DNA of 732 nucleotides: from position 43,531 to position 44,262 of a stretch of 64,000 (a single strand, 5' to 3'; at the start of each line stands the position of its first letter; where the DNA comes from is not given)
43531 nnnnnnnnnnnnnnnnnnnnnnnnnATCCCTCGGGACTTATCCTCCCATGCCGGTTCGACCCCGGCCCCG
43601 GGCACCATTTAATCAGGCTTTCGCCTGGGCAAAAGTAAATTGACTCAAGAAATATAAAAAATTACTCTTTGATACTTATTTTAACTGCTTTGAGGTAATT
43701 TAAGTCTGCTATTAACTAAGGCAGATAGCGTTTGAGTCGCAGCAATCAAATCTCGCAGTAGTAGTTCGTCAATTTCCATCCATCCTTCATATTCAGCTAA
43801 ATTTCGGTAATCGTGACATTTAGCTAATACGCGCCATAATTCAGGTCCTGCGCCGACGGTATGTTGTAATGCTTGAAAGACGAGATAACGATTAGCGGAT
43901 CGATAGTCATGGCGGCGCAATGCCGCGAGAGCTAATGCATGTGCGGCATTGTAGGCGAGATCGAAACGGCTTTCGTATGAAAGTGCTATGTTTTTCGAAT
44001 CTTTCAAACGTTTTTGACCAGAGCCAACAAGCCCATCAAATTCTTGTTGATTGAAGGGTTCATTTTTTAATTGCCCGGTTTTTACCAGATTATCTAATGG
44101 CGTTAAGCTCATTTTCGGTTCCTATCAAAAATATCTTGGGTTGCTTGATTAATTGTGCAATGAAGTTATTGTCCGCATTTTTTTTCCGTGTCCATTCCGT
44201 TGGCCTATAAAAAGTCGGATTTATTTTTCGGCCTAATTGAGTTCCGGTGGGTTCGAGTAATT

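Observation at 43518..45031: A 1.25-kb islet at tRNA-Leu bounded by 97-bp direct repeats carries a HEPN/MNT (HepT/MntA-like) toxin-antitoxin pair and an extra 43-bp junction duplication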

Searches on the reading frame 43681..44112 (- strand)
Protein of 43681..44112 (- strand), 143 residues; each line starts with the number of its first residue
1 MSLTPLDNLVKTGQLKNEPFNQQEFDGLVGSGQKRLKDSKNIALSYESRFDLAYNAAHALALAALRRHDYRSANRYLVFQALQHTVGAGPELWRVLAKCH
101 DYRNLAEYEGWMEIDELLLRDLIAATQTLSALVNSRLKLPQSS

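Call 6: search_protein_families(library=pfam, proteins=[window:43681-44112:-], max_evalue=0.1)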
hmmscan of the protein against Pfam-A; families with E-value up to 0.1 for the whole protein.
window:43681-44112:- (143 aa): 0 families

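Call 7: search_protein_families(library=ncbifam, proteins=[window:43681-44112:-], max_evalue=0.1)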
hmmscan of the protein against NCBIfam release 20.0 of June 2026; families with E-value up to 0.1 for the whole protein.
window:43681-44112:- (143 aa): 0 families

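Call 8: search_protein_families(library=padloc, proteins=[window:43681-44112:-], max_evalue=0.1)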
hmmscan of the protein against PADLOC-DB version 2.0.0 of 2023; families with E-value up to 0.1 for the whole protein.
window:43681-44112:- (143 aa): 8 families
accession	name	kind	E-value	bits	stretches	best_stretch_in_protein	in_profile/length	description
PDLC04373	PDC-M05B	-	4.1e-62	206.4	1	1-135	1-135/141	-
PDLC04381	PDC-M05B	-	4.7e-30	102.4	1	33-133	3-103/113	-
PDLC04379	PDC-M05B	-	5.1e-21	73.2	1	6-138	3-138/147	-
PDLC04377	PDC-M05B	-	4.5e-17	60.5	1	6-138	3-139/149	-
PDLC04376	PDC-M05B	-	6.6e-13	47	1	28-137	5-118/121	-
PDLC04374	PDC-M05B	-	2.4e-12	45.3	1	6-137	3-138/146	-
PDLC04378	PDC-M05B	-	2.4e-08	32.3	1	1-129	1-135/153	-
PDLC04375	PDC-M05B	-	4.9e-06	24.9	1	6-74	14-81/151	-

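Call 12: find_encoding_contigs(protein=window:43681-44112:-, flank=10000, max_places=10)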
Protein window:43681-44112:- (143 aa): no gene with exactly this product is on record in the collection.

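Call 16: find_homologous_proteins(query=window:43681-44112:-)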
Query window:43681-44112:- (143 aa): 7962 proteins with E <= 0.001 among 8000 candidates; the best 120 are listed.
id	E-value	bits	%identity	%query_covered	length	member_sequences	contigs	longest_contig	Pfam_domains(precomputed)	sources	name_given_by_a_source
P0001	1.2e-79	283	96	94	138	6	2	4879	-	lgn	-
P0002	6.4e-71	254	86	97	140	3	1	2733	-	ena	-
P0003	6.2e-66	238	81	94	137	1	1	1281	-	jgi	-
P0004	3.7e-63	229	80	93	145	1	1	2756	-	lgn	-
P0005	3.8e-63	229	78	97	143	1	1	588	-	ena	-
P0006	7.6e-63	228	77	97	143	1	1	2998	-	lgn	-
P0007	9.7e-63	228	78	93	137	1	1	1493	-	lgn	-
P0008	1.1e-60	221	76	93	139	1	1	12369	-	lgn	-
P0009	9.0e-60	218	74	97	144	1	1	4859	-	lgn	-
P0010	1.7e-57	211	77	90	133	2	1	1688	-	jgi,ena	-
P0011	5.7e-57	209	76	90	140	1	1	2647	-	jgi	jgi:hypothetical protein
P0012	2.8e-56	207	72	96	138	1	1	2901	-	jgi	jgi:hypothetical protein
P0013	3.5e-56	207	73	91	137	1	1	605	-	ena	-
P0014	4.1e-56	206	72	94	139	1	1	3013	-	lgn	-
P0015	1.2e-55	205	75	94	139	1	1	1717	-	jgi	jgi:hypothetical protein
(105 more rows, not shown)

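Call 17: find_encoding_contigs(protein=P0001, flank=10000, max_places=10)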
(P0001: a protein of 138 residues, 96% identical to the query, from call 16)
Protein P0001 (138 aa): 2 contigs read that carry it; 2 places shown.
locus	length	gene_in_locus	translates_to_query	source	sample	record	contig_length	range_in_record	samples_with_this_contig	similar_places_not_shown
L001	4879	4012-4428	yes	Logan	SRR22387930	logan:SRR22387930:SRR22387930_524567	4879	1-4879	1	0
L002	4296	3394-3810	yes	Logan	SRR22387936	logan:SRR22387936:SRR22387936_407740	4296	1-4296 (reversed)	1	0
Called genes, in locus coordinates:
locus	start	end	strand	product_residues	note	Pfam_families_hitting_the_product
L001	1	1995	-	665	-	?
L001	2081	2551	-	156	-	-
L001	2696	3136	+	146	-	PF10116:Host_attach, PF18856:baeRF_family12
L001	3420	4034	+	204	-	PF01909:NTP_transf_2 (weak), PF18765:Polbeta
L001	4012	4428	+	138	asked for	-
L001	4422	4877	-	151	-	?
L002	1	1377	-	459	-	?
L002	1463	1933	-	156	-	-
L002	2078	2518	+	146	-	PF10116:Host_attach, PF18856:baeRF_family12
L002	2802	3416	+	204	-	PF01909:NTP_transf_2 (weak), PF18765:Polbeta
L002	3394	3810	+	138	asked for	-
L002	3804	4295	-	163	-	?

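Call 18: find_encoding_contigs(protein=P0002, flank=10000, max_places=10)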
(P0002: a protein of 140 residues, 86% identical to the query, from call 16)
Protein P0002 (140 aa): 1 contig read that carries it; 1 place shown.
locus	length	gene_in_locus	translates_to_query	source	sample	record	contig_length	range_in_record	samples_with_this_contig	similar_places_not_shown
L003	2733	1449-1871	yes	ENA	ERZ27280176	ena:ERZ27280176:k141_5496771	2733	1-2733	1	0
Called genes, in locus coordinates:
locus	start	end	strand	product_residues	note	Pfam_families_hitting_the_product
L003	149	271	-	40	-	-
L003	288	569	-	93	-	-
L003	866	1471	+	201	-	PF18765:Polbeta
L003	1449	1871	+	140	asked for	-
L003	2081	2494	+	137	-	PF19570:DUF6088 (weak)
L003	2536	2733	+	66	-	?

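Call 25: search_solved_structures(query=window:43681-44112:-, max_evalue=10, show_alignments=2)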
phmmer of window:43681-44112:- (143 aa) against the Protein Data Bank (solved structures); distinct sequences matched with E-value up to 10: 2.
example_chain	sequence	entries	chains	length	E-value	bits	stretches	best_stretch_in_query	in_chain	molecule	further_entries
6hqa_B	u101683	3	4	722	1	12.4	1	10-39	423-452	Subunit (90 kDa) of TFIID and SAGA complexes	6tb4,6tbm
1cyd_A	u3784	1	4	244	1.8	11.6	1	70-133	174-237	CARBONYL REDUCTASE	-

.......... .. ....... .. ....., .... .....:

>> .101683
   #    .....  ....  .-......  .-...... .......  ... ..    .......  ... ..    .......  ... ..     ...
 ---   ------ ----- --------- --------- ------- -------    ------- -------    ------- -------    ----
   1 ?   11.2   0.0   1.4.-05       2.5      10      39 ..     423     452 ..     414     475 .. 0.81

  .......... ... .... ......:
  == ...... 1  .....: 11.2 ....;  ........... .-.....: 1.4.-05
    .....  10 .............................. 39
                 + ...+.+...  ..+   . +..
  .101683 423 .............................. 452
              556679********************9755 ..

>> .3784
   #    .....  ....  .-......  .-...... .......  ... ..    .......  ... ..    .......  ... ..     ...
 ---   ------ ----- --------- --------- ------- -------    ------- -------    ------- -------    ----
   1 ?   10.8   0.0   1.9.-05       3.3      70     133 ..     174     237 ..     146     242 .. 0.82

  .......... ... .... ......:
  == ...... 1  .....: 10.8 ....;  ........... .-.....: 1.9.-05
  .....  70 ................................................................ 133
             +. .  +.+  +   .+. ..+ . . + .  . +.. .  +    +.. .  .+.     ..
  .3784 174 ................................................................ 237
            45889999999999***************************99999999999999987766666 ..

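Call 31: search_protein_representatives(protein=window:43681-44112:-)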
Query: 143 residues. Proteins with E-value up to 0.001 (for the whole library): 1410; up to 1e-10: 602; up to 1e-30: 28. The best 150 are listed.
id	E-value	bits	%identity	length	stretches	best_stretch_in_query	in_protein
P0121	8.2e-44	164.9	73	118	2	46-106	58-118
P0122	8.0e-42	158.5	59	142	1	1-136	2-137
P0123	8.5e-42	158.4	63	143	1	1-126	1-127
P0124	1.2e-38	148.2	56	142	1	1-141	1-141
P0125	5.8e-38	146.0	59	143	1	2-130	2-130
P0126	6.2e-38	145.9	68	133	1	2-105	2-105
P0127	7.0e-38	145.7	55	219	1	3-134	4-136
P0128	8.4e-38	145.5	55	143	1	4-140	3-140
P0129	1.3e-37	144.8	57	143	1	4-131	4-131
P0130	5.0e-37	142.9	60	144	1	4-126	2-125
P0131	2.9e-36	140.5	55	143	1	4-134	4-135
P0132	4.7e-36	139.8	53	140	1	4-132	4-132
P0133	1.6e-35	138.0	52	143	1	1-128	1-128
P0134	2.3e-35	137.6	55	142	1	1-133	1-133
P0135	2.9e-35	137.3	58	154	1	3-120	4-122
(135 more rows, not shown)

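Call 33: search_solved_structures(query=A1, max_evalue=10, show_alignments=3)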
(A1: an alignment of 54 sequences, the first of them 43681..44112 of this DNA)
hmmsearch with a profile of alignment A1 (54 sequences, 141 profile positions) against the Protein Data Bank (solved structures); distinct sequences matched with E-value up to 10: 5.
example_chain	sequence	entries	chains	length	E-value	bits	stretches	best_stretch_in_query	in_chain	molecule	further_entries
2hsb_A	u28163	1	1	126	0.0016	21.5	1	24-136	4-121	Hypothetical UPF0332 protein AF0298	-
4heh_A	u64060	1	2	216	0.63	13.1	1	3-56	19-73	AppA protein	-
3tsp_A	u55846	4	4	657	0.65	13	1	22-79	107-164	Transcriptional regulatory protein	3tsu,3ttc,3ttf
3tsq_A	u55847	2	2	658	0.65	13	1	22-79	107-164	Transcriptional regulatory protein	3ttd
1nlx_A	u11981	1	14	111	1.3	12.1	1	28-64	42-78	Pollen allergen Phl p 6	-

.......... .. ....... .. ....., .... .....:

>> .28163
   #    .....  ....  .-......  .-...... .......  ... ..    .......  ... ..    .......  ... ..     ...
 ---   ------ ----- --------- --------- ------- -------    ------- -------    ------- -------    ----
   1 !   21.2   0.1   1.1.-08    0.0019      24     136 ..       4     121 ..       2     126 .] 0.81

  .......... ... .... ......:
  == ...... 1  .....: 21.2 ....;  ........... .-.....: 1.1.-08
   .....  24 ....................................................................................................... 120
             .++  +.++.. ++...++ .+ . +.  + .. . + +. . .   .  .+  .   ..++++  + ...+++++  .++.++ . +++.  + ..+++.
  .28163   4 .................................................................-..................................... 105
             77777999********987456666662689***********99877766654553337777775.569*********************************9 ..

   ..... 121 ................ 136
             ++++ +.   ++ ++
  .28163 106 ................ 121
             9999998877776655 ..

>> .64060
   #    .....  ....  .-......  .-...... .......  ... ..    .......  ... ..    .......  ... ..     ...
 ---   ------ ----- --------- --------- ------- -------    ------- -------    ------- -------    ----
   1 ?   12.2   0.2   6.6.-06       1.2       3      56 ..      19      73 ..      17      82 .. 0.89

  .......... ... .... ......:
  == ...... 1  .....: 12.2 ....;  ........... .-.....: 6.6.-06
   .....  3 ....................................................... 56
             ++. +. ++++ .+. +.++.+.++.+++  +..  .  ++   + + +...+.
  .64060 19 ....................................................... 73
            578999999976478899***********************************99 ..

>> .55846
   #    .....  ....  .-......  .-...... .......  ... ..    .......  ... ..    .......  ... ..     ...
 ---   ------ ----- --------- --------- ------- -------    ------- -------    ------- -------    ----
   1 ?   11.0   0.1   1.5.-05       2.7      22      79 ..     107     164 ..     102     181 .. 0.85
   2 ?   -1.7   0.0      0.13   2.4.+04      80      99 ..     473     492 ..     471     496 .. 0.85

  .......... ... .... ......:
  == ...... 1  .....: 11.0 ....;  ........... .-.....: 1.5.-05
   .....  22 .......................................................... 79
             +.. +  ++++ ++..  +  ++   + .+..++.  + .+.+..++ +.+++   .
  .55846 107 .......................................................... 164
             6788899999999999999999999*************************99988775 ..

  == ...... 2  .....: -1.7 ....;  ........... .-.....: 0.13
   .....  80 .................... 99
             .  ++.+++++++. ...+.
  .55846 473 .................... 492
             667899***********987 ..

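Call 36: search_protein_families(library=pfam, alignment_id=A1, max_evalue=1)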
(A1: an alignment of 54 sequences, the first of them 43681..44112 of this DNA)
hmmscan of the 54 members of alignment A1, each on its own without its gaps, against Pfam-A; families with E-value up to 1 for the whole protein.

A. member 1, window:43681-44112:- (143 aa): 0 families

B. families by the number of members that match (of 54 scanned): 15 families
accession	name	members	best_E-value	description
PF01094.35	ANF_receptor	3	0.0051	Receptor family ligand binding region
PF25336.1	C2_SYDE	2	0.026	C2 domain of synapse defective Rho GAP protein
PF18726.6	HEPN_SAV_6107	1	0.0052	SAV_6107-like HEPN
PF12867.12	DinB_2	1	0.0063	DinB superfamily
PF23171.1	bHLH_HIF1A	1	0.025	Hypoxia-inducible factor 1-alpha bHLH domain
PF21961.1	AppA_4HB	1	0.038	AppA, four helix bundle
PF01608.23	I_LWEQ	1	0.057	I/LWEQ domain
PF09686.15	Plasmid_RAQPRD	1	0.071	Plasmid protein of unknown function (Plasmid_RAQPRD)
PF01585.28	G-patch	1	0.089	G-patch domain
PF04793.17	Herpes_BBRF1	1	0.1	BRRF1-like protein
PF07814.18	WAPL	1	0.11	Wings apart-like protein regulation of heterochromatin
PF01934.22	HepT-like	1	0.13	Ribonuclease HepT-like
PF13069.11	DUF3933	1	0.14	Protein of unknown function (DUF3933)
PF06667.17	PspB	1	0.17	Phage shock protein B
PF25103.1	DUF7811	1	0.27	Domain of unknown function (DUF7811)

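Call 38: predict_structure(alignment_id=A2)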
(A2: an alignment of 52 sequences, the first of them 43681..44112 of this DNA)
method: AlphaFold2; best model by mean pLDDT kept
length: 143 residues; sequences in the alignment: 52
mean_pLDDT: 92.8   pTM: 0.88
mean pLDDT of the five models: 92.8, 92.2, 91.0, 91.0, 89.7
residues with pLDDT >= 90: 120; 70-90: 17; 50-70: 4; < 50: 2
segments of 3 or more residues with pLDDT < 50: none
pLDDT, mean of each block of 10 residues (from residue 1): 88 94 97 98 96 98 96 94 94 95 88 89 98 86 46
secondary structure, 60 per line:
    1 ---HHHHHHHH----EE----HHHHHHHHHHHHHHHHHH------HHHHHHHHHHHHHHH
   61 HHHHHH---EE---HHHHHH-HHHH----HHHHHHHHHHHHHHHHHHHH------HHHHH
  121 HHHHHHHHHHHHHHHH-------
elements in order: H4-11 H22-39 H46-66 H75-80 H82-85 H90-109 H116-136

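Call 40: fold_search(model_id=the predicted structure, library=pdb)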
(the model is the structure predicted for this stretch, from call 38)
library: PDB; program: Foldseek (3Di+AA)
matches with E <= 10: 328; with E <= 0.001: 0
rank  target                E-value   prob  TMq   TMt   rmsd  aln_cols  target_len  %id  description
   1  2hsb                  1.9e-03  1.00  0.68  0.76   2.6       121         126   17  Crystal structure of a hepn domain containing protein (af_0298) from archaeoglobus fulgidus at 1.95 A resolution (released 2006-08-15)
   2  6m6w_B                5.5e-02  1.00  0.52  0.56   6.1       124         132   12  Crystal structure the toxin-antitoxin MntA-HpeT mutant-Y104A (released 2020-09-30)
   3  1ylm_A                5.8e-02  0.99  0.54  0.54   4.8       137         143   16  Structure of Cytosolic Protein of Unknown Function YutE from Bacillus subtilis (released 2005-03-01)
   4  6m6u_I                5.8e-02  0.99  0.46  0.51   6.7       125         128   10  Crystal structure the toxin-antitoxin MntA-HpeT mutant-D39ED41E (released 2020-09-30)
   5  6m6w_G                7.6e-02  0.99  0.48  0.52   6.2       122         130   11  Crystal structure the toxin-antitoxin MntA-HpeT mutant-Y104A (released 2020-09-30)
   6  7bxo_H                8.4e-02  1.00  0.57  0.62   4.3       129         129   11  Crystal structure of the toxin-antitoxin with AMP-PNP (released 2020-09-30)
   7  7bxo_F                8.4e-02  1.00  0.54  0.58   4.7       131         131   11  Crystal structure of the toxin-antitoxin with AMP-PNP (released 2020-09-30)
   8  7bxo_D                1.0e-01  0.97  0.46  0.50   6.6       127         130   11  Crystal structure of the toxin-antitoxin with AMP-PNP (released 2020-09-30)
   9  6m6w_H                1.3e-01  0.99  0.53  0.58   4.9       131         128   10  Crystal structure the toxin-antitoxin MntA-HpeT mutant-Y104A (released 2020-09-30)
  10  7ae9_A                1.3e-01  0.89  0.44  0.44   5.7       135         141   17  Crystal structure of mono-AMPylated HEPN(R46E) toxin in complex with MNT antitoxin (released 2020-12-30)
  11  6m6u_D                1.4e-01  0.98  0.51  0.54   4.9       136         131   12  Crystal structure the toxin-antitoxin MntA-HpeT mutant-D39ED41E (released 2020-09-30)
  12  6m6u_H                1.4e-01  0.99  0.53  0.57   4.2       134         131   13  Crystal structure the toxin-antitoxin MntA-HpeT mutant-D39ED41E (released 2020-09-30)
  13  5yep_C                1.4e-01  0.96  0.45  0.48   6.0       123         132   11  Crystal structure of SO_3166-SO_3165 from Shewanella oneidensis (released 2018-03-28)
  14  7ae9_C                1.4e-01  0.93  0.48  0.47   5.3       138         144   20  Crystal structure of mono-AMPylated HEPN(R46E) toxin in complex with MNT antitoxin (released 2020-12-30)
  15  5yep_B                1.5e-01  0.99  0.55  0.59   4.5       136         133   11  Crystal structure of SO_3166-SO_3165 from Shewanella oneidensis (released 2018-03-28)
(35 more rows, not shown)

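Call 41: search_dna_similar(query=window:43681-44112:-, collection=plasmids, mode=protein, max_rows=25)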
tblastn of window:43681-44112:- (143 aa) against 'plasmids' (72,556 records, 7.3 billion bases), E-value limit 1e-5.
Records with a match: 4; places in all: 4; records where one place covers at least 80% of the query: 4.
Best place of each record, by identity: <60% 4.
By first word of the organism name: uncultured 1; Cupriavidus 1; Sulfuricella 1; Bradyrhizobium 1.
By predicted mobility (MOB-suite, as given by PLSDB): non-mobilizable 2; conjugative 2.
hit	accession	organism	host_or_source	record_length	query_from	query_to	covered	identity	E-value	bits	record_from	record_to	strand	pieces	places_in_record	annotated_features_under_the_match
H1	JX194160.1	uncultured bacterium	-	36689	4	133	91%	59.8%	3e-29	118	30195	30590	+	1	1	hypothetical protein | putative transcription regulator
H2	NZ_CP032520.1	Cupriavidus oxalaticus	cell culture,activated sludge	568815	1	137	96%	54.3%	1e-24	104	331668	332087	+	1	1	hypothetical protein | nucleotidyltransferase domain-containing protein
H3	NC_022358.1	Sulfuricella denitrificans skB26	-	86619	4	140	96%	51.1%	2e-23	101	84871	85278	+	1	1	hypothetical protein | nucleotidyltransferase domain-containing protein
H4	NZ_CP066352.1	Bradyrhizobium japonicum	Glycine max,DNA isolated from pure ...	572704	1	142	99%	48.6%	6e-26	108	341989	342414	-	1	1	hypothetical protein | nucleotidyltransferase domain-containing protein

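Call 42: search_dna_similar(query=window:43681-44112:-, collection=phages, mode=protein, max_rows=15)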
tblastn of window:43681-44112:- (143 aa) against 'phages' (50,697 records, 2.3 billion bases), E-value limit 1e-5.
No match.

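Call 68: search_protein_families(library=pfam, proteins=[L111:6201-9269:+, L111:5543-5974:-, L001:2696-3136:+, L001:2081-2551:-], max_evalue=0.01)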
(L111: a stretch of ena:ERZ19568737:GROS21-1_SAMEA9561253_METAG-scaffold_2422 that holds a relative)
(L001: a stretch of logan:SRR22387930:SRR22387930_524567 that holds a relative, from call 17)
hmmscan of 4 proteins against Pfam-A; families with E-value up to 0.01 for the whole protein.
L111:6201-9269:+ (1022 aa): 6 families
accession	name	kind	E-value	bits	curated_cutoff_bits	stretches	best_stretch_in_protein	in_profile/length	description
PF12796.13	Ank_2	-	1e-32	113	27.3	4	77-169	1-90/90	Ankyrin repeats (3 copies)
PF00023.36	Ank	-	4.6e-25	86.7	21.1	1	139-169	2-32/33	Ankyrin repeat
PF13857.12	Ank_5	-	1.7e-24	86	27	2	130-177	7-54/56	Ankyrin repeats (many copies)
PF13637.12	Ank_4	-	1.7e-20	73.1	22.7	1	77-117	1-41/50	Ankyrin repeats (many copies)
PF13606.12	Ank_3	-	2.7e-20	70.5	22.3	0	138-165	1-28/30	Ankyrin repeat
PF24521.3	Ank_KRIT1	-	2.4e-05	24.5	80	0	210-316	22-129/149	KRIT1 ankyrin-repeats domain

L111:5543-5974:- (143 aa): 1 family
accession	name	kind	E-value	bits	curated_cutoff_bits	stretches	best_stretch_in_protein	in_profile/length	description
PF13340.11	DUF4096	-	1.1e-17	64.5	34.3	1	5-53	28-76/76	Putative transposase of IS4/5 family (DUF4096)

L001:2696-3136:+ (146 aa): 4 families
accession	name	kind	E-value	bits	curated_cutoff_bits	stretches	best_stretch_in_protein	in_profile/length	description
PF10116.14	Host_attach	-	1.4e-28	100.6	26.7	1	5-141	1-138/138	Protein required for attachment to host cells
PF18856.6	baeRF_family12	-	1.6e-24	87.5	27.7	1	5-141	3-138/138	Bacterial archaeo-eukaryotic release factor family 12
PF18846.6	baeRF_family5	-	0.00027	21.5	27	1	69-136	62-125/132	Bacterial archaeo-eukaryotic release factor family 5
PF18848.6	baeRF_family6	-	0.0026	18.5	27.5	1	42-139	47-141/149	Bacterial archaeo-eukaryotic release factor family 6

L001:2081-2551:- (156 aa): 0 families
